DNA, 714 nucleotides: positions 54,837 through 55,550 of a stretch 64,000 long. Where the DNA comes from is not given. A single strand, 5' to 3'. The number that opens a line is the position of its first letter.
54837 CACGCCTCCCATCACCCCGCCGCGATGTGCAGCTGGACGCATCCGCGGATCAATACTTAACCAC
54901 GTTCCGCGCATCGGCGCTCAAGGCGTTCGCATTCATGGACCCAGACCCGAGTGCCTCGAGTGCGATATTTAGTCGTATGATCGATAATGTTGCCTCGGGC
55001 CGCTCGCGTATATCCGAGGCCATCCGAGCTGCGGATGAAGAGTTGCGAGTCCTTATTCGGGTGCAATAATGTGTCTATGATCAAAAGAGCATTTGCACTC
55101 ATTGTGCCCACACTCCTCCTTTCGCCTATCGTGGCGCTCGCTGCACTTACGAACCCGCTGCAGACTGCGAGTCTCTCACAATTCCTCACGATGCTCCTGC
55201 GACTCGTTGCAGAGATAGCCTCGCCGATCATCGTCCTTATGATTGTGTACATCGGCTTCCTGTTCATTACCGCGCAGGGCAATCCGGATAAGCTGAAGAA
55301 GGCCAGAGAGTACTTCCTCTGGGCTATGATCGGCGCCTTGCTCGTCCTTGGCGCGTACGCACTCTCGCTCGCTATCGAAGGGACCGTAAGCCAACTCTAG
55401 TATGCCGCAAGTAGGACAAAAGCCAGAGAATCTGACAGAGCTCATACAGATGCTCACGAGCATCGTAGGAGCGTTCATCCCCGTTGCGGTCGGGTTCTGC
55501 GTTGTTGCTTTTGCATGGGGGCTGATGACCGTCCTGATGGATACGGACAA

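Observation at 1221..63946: Near-universal leaderless layout: -10 hexamer 6-8 nt upstream of start codons, no Shine-Dalgarno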

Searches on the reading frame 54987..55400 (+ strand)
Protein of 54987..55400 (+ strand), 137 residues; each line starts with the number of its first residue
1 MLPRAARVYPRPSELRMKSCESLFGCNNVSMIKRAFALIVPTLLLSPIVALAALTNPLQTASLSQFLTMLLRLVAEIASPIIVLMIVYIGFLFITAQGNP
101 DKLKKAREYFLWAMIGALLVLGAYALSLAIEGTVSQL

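Call 40: search_protein_families(library=pfam, proteins=[window:54987-55400:+], max_evalue=0.001)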
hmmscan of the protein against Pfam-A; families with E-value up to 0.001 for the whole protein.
window:54987-55400:+ (137 aa): 2 families
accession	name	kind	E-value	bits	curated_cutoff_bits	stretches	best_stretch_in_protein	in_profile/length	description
PF18895.5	T4SS_pilin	-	1.4e-07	31.9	26.6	1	62-123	4-64/71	Type IV secretion system pilin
PF04956.18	TrbC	-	5.2e-05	23.8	27.9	1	32-126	10-94/98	TrbC/VIRB2 pilin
